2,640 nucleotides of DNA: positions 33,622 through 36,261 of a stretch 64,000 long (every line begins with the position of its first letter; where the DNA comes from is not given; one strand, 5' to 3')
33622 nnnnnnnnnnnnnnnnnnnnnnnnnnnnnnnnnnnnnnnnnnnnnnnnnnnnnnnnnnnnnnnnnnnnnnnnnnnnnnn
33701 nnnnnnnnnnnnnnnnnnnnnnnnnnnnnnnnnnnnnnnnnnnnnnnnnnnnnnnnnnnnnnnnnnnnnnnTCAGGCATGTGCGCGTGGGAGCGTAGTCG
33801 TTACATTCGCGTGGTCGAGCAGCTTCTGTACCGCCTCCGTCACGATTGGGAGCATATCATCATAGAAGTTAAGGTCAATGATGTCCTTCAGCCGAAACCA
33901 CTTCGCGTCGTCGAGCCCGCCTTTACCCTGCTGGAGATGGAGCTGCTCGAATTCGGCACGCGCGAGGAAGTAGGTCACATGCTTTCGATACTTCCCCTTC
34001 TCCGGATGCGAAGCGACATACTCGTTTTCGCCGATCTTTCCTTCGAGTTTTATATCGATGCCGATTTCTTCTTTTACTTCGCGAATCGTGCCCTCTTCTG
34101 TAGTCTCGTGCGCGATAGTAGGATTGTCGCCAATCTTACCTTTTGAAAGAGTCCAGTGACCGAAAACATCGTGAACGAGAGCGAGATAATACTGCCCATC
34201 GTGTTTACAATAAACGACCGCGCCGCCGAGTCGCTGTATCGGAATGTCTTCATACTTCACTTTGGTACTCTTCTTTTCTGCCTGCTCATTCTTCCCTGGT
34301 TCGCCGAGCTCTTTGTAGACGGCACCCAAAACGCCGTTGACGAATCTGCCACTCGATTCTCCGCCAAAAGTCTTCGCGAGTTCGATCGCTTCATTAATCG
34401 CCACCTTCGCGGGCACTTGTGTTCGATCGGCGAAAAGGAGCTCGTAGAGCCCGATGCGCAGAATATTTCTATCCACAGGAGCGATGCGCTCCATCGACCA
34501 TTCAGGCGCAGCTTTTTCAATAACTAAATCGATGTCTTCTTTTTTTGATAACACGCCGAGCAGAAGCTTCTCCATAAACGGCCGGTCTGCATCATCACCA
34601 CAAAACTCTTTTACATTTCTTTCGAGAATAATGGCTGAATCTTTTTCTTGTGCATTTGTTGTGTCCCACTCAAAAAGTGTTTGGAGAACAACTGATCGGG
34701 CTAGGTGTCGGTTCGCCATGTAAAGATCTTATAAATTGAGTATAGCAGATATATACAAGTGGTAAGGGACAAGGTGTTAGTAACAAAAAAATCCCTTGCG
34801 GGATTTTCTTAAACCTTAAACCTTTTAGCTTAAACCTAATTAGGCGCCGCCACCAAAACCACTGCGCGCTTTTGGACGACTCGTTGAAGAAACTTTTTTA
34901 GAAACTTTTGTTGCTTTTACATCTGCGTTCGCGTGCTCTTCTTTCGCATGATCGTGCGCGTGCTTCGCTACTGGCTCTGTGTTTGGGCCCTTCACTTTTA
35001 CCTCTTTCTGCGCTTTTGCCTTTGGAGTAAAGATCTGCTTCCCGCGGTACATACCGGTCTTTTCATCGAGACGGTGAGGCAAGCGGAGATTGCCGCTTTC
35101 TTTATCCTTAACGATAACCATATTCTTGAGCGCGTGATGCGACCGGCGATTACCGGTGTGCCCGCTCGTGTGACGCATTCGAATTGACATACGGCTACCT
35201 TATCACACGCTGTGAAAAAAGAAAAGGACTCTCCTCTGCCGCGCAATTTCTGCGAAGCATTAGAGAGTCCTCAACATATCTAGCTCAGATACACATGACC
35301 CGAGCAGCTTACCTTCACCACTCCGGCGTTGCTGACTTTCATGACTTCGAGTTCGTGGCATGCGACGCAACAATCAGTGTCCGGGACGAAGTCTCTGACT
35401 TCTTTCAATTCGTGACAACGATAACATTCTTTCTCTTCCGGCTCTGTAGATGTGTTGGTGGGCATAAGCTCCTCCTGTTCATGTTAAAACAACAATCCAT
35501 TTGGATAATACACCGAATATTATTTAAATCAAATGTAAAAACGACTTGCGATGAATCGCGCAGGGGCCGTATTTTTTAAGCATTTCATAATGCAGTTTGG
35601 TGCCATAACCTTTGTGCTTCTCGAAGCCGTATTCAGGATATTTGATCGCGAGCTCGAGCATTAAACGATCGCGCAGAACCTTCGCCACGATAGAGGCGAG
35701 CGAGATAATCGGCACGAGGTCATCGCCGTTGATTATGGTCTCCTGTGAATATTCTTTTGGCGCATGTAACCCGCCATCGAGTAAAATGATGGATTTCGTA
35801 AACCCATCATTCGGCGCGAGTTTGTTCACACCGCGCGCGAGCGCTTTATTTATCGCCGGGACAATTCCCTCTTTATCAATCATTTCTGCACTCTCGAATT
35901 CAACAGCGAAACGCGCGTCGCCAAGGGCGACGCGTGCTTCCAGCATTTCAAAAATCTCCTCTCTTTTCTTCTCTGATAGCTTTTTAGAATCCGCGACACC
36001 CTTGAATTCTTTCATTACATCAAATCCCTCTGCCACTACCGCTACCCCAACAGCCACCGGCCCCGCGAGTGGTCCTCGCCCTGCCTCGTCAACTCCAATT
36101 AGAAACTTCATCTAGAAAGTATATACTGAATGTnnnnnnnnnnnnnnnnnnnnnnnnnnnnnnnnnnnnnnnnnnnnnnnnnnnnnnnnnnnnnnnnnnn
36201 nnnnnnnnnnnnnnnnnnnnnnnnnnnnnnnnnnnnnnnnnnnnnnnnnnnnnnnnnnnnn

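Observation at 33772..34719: NusB fused to a Nudix hydrolase domain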

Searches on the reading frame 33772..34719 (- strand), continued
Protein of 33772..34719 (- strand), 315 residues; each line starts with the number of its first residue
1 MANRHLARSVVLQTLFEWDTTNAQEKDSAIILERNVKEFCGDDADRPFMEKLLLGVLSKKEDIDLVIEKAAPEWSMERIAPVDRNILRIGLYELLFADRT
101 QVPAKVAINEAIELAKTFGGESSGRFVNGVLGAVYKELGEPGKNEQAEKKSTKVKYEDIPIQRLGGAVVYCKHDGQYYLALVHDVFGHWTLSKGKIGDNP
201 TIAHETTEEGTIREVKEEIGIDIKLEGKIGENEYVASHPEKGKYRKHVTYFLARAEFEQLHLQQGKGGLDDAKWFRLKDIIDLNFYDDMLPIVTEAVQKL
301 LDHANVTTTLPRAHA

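Call 34: fold_search(model_id=the predicted structure, library=pdb)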
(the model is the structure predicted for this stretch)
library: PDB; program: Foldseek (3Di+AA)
matches with E <= 10: 832; with E <= 0.001: 411
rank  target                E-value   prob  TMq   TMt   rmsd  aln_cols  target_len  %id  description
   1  3i7u_C                7.8e-10  1.00  0.39  0.85   2.5       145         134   24  Crystal structure of AP4A hydrolase (aq_158) from Aquifex aeolicus VF5 (released 2009-07-21)
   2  3i7u_A                4.1e-09  1.00  0.39  0.89   2.0       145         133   25  Crystal structure of AP4A hydrolase (aq_158) from Aquifex aeolicus VF5 (released 2009-07-21)
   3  3gz8_A                1.2e-08  1.00  0.35  0.68   9.1       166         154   18  Cocrystal structure of NUDIX domain of Shewanella oneidensis NrtR complexed with ADP ribose (released 2009-06-09)
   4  9cxx_A                2.0e-08  1.00  0.37  0.39   2.7       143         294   24  Structure of Rv2985, a Nudix diadenosine polyphosphatase from M. tuberculosis, in complex with putative ATP (released 2026-01-14)
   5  3gz8_C                2.3e-08  1.00  0.36  0.68   8.9       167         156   18  Cocrystal structure of NUDIX domain of Shewanella oneidensis NrtR complexed with ADP ribose (released 2009-06-09)
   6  5ggc_A                3.8e-08  1.00  0.35  0.38   3.0       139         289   24  Crystal structure of Mycobacterium smegmatis MutT1 in complex with phosphate and magnesium ions (excess magnesium, I) (released 2017-04-19)
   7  4ilq                  4.0e-08  1.00  0.39  0.78   3.0       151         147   23  2.60A resolution structure of CT771 from Chlamydia trachomatis (released 2014-01-01)
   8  5gg5                  4.2e-08  1.00  0.36  0.38   3.1       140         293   23  Crystal structure of Mycobacterium smegmatis MutT1 (released 2017-04-19)
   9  4mpo_B                4.2e-08  1.00  0.37  0.73   3.7       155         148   21  1.90 A resolution structure of CT771 from Chlamydia trachomatis Bound to Hydrolyzed Ap4A Products (released 2014-01-22)
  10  6m72                  5.8e-08  1.00  0.35  0.38   3.1       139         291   23  Crystal structure of Mycobacterium smegmatis MutT1 in complex with 8-oxo-dGDP (released 2020-10-14)
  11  1vc8_A                6.1e-08  1.00  0.36  0.84   2.7       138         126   25  Crystal Structure of a T.thermophilus HB8 Ap6A Hydrolase Ndx1-Ap6A Complex (released 2005-04-26)
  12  6m6y                  7.9e-08  1.00  0.35  0.38   3.1       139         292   23  Crystal structure of Mycobacterium smegmatis MutT1 in complex with 8-oxo-dGTP (released 2020-10-14)
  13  5gg6_A                9.3e-08  1.00  0.35  0.38   3.1       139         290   24  Crystal structure of Mycobacterium smegmatis MutT1 in complex with 8-oxo-dGTP (released 2017-04-19)
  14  1ktg_A                9.3e-08  1.00  0.35  0.74   3.4       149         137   23  Crystal Structure of a C. elegans Ap4A Hydrolase Binary Complex (released 2002-05-08)
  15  4mpo_A                1.3e-07  1.00  0.39  0.79   2.9       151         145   23  1.90 A resolution structure of CT771 from Chlamydia trachomatis Bound to Hydrolyzed Ap4A Products (released 2014-01-22)
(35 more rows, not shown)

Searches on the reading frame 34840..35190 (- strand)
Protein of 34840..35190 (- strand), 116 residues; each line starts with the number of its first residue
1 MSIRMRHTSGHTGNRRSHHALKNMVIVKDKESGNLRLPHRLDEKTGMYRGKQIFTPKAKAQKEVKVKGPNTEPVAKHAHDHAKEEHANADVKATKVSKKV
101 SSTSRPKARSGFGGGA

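Call 40: search_protein_families(library=pfam, proteins=[window:34840-35190:-], max_evalue=0.001)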
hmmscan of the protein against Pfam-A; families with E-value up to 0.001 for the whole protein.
window:34840-35190:- (116 aa): 1 family
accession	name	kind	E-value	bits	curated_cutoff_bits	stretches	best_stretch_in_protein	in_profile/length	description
PF01783.29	Ribosomal_L32p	-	3.2e-10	40.5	21.3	1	6-54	6-54/56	Ribosomal L32p protein family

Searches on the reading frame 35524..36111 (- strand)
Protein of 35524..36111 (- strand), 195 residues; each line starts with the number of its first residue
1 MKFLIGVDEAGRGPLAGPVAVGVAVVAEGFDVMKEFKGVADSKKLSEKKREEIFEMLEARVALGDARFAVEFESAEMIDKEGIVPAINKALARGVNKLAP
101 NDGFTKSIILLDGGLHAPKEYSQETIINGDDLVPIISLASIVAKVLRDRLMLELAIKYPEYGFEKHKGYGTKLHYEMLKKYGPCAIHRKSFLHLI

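Call 40: search_protein_families(library=pfam, proteins=[window:35524-36111:-], max_evalue=0.001)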
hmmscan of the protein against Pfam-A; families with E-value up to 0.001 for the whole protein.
window:35524-36111:- (195 aa): 1 family
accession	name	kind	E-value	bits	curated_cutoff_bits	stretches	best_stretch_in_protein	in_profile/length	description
PF01351.25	RNase_HII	-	2.9e-36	125.7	25.8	1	5-192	1-197/199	Ribonuclease HII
